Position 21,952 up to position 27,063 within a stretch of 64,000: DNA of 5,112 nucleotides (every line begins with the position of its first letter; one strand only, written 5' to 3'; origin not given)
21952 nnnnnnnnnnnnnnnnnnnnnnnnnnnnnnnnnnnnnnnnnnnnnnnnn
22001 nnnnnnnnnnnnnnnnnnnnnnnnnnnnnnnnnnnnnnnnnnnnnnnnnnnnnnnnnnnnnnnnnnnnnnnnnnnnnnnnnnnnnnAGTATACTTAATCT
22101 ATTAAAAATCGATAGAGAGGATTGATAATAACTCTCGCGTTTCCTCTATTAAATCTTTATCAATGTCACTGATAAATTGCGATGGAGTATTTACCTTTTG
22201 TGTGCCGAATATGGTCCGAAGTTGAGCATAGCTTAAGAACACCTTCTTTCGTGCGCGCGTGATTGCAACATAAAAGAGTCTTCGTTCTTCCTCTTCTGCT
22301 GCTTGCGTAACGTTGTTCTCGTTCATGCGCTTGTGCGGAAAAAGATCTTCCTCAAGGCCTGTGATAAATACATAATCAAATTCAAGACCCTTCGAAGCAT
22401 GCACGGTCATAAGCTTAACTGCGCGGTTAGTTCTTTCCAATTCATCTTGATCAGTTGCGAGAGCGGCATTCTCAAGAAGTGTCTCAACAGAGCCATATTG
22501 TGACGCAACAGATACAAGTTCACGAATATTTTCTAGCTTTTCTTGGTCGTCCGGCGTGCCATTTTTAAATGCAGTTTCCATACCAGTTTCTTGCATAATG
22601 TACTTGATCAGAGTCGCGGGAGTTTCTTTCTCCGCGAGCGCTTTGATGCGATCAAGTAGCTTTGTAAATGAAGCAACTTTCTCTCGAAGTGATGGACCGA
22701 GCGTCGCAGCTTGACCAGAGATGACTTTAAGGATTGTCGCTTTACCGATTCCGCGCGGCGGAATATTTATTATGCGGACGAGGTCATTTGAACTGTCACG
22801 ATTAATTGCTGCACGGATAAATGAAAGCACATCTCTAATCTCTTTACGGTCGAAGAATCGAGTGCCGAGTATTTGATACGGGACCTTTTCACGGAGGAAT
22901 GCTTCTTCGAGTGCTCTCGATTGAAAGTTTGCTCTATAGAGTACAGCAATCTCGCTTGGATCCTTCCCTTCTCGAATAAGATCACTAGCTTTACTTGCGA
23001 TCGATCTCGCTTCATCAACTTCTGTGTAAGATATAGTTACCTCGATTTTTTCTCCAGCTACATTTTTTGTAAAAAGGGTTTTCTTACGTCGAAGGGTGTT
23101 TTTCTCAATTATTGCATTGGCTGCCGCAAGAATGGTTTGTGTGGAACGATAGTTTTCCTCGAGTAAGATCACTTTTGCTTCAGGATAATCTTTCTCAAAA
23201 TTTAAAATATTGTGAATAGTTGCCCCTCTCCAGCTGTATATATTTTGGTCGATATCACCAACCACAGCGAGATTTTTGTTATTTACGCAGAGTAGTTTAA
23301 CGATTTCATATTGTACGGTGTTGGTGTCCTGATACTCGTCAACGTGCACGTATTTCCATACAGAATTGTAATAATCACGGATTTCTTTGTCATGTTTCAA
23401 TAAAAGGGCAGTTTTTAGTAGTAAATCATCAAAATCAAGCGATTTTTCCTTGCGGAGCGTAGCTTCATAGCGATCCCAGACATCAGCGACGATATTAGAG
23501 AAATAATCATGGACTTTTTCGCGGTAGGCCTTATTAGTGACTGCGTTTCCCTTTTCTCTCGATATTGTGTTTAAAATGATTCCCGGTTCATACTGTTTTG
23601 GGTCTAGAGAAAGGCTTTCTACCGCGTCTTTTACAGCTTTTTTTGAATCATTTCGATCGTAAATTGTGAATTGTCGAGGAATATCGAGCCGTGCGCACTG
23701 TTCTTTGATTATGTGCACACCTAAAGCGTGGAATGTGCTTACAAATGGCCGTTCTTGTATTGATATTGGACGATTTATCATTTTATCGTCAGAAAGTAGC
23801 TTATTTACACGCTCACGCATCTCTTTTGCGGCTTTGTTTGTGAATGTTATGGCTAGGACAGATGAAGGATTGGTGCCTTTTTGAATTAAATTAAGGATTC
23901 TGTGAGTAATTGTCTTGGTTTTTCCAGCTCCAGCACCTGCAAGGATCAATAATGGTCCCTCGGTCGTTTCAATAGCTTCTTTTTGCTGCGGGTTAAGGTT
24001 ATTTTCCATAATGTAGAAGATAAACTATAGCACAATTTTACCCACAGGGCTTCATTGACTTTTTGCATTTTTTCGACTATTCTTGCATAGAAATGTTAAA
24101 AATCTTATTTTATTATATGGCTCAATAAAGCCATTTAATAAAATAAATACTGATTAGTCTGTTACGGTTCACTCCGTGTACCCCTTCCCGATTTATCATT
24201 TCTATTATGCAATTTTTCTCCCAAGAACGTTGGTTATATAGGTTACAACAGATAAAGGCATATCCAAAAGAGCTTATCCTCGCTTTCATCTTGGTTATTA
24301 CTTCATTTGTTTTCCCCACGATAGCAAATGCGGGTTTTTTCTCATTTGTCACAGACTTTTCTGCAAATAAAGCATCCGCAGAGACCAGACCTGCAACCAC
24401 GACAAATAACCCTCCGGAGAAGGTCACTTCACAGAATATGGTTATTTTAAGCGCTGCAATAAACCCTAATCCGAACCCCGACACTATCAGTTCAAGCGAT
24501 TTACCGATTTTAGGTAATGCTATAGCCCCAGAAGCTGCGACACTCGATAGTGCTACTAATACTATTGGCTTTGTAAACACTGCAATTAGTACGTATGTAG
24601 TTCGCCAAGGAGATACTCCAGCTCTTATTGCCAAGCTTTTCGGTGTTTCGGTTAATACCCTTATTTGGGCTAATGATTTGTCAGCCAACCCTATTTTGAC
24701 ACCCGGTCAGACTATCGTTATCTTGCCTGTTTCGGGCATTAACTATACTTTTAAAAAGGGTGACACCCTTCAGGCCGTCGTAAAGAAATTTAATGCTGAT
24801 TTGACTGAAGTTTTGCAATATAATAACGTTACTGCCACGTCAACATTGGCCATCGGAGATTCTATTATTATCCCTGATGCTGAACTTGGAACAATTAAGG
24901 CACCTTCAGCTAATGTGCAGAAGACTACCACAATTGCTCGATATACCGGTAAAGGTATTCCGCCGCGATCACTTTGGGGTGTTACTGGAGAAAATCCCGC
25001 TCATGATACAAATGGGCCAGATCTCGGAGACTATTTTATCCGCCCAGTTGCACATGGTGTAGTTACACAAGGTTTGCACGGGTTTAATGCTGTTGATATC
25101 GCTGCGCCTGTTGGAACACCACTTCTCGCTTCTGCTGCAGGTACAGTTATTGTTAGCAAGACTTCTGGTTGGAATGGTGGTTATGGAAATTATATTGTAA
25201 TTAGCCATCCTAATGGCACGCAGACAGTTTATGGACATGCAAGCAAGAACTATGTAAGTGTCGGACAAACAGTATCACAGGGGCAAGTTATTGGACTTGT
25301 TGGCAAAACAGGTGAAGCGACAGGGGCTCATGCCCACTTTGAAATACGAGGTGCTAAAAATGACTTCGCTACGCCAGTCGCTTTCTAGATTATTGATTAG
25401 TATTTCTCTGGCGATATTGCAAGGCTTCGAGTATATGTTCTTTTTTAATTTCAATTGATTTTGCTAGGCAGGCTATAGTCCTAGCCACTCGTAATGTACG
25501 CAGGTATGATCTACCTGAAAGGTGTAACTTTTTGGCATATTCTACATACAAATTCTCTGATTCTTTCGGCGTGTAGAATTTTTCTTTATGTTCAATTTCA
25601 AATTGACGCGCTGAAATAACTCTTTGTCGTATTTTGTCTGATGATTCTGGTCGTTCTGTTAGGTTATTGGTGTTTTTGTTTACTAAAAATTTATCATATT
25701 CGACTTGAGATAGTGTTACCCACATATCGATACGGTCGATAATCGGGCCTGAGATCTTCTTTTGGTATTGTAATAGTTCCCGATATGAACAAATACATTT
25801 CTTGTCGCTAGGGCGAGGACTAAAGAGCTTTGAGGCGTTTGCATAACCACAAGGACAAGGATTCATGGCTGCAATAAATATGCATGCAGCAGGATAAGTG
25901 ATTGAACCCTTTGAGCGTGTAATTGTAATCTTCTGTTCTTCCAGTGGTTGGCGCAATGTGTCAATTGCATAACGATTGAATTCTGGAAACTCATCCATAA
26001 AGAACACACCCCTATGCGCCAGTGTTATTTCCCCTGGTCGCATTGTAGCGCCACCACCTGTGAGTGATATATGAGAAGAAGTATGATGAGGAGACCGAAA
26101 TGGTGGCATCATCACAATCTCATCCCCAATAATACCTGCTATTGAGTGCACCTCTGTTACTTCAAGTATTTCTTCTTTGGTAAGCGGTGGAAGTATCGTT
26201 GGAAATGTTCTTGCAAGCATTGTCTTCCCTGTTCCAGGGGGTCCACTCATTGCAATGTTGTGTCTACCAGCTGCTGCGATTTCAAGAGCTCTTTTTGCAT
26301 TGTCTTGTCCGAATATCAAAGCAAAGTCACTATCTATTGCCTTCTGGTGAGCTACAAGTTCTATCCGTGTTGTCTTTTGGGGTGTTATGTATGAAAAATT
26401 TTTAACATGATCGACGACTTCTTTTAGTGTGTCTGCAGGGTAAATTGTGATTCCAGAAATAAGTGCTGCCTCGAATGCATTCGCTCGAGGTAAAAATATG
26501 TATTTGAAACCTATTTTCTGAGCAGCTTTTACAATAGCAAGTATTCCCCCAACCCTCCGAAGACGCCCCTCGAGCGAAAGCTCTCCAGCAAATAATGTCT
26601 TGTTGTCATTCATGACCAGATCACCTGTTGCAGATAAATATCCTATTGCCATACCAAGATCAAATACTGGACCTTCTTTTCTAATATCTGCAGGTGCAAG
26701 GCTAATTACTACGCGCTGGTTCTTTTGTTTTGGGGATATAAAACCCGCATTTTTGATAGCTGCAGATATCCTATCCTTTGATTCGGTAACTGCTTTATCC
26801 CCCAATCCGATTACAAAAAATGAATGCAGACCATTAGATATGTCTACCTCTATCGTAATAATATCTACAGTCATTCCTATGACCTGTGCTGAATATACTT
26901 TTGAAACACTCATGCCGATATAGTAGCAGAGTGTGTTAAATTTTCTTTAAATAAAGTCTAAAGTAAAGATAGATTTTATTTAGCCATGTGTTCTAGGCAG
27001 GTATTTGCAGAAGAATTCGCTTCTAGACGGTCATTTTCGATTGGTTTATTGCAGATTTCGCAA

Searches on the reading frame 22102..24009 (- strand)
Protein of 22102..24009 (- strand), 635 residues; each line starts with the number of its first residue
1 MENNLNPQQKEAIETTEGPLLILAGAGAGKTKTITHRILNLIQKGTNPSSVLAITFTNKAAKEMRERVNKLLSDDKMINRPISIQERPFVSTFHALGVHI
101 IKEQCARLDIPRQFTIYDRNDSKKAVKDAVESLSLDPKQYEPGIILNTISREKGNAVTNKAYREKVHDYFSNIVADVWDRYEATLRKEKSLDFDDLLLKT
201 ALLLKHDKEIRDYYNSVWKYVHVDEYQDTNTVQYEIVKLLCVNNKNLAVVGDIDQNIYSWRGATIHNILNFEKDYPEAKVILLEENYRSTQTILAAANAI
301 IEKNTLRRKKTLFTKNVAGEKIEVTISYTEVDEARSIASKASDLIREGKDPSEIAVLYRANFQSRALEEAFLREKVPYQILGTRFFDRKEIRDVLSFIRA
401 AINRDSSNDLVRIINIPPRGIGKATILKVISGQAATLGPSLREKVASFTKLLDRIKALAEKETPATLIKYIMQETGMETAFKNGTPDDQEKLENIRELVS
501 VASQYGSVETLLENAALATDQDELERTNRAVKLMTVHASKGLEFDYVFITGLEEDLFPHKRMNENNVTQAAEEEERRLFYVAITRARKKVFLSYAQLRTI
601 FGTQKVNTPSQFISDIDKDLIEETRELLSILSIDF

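Call 6: search_protein_families(library=pfam, proteins=[window:22102-24009:-], max_evalue=0.01)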
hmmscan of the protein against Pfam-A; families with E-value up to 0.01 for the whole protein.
window:22102-24009:- (635 aa): 10 families
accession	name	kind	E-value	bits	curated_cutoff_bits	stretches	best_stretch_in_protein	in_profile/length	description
PF00580.27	UvrD-helicase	-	1.7e-85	287.5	23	1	5-276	1-271/271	UvrD/REP helicase N-terminal domain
PF13361.12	UvrD_C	-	1.2e-66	225.9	25.6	1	281-596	1-349/350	UvrD-like helicase C-terminal domain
PF13245.12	AAA_19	-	1.7e-25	90.2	25.1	1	9-259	1-132/134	AAA domain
PF13538.12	UvrD_C_2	-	2.2e-12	47.1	27.4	1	533-592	4-51/52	UvrD-like helicase C-terminal domain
PF13087.12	AAA_12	-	5.5e-09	36.3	27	1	497-591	110-189/195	AAA domain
PF13604.12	AAA_30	-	2.9e-08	34.1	27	1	5-68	2-66/191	AAA domain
PF01443.25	Viral_helicase1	-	9e-07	29.4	21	1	510-590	159-224/228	Viral superfamily 1 RNA helicase core domain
PF04851.21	ResIII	-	6.8e-05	23.3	22.5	1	5-83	4-89/164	Type III restriction enzyme, res subunit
PF13086.12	AAA_11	-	0.00091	19.5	27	1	5-75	2-77/257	AAA domain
PF00270.35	DEAD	-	0.0023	18.1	26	1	6-74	1-71/167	DEAD/DEAH box helicase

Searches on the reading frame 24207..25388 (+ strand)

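Call 6: search_protein_families(library=pfam, proteins=[window:24207-25388:+], max_evalue=0.01)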
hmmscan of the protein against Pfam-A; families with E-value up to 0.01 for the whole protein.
window:24207-25388:+ (393 aa): 5 families
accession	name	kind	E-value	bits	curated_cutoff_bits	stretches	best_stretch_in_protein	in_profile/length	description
PF01551.29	Peptidase_M23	-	1.9e-28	98.9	28.7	1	294-384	4-91/96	Peptidase family M23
PF01476.26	LysM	-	3.6e-17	62.5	20.9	2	130-172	1-42/43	LysM domain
PF23473.1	LysM3_LYK4_5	-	2.6e-11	43.8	29.3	1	129-164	4-39/48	LYK4/5 LysM3 domain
PF23446.1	LysM1_NFP_LYK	-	3.4e-07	31.5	36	0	136-175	16-55/60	NFP/LYK LysM1 domain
PF23462.1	LysM3_NFP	-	1.5e-05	25.9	28.1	1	178-223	3-47/48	NFP LysM3 domain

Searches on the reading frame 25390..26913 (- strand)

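Call 6: search_protein_families(library=pfam, proteins=[window:25390-26913:-], max_evalue=0.01)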
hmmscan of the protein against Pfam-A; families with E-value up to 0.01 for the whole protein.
window:25390-26913:- (507 aa): 10 families
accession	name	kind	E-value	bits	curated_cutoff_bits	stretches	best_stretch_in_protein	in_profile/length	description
PF01078.27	Mg_chelatase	-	8.4e-83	277.3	20.3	1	196-407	1-205/207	Magnesium chelatase, subunit ChlI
PF13541.12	ChlI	-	1e-36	125.9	27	1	21-145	1-121/121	Subunit ChlI of Mg-chelatase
PF13335.12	Mg_chelatase_C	-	1.7e-15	57.8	26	1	423-501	2-94/94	Magnesium chelatase, subunit ChlI C-terminal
PF00493.29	MCM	-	1.3e-09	38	23.3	1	288-360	109-181/224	MCM P-loop domain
PF05362.19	Lon_C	-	7.4e-09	35.9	21.1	1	16-169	40-201/205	Lon protease (S16) C-terminal proteolytic domain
PF07728.20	AAA_5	-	7.7e-08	32.9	22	1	221-357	3-128/139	AAA domain (dynein-related subfamily)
PF00158.32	Sigma54_activat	-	0.00069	19.8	20.2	0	287-332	80-125/168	Sigma-54 interaction domain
PF05496.18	RuvB_N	-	0.0013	19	27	0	202-235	11-51/159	Holliday junction DNA helicase RuvB P-loop domain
PF00004.35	AAA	-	0.0035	18.2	21.2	0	221-236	2-17/131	ATPase family associated with various cellular activities (AAA)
PF13191.12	AAA_16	-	0.0081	17.1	32.6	0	208-241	14-48/167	AAA ATPase domain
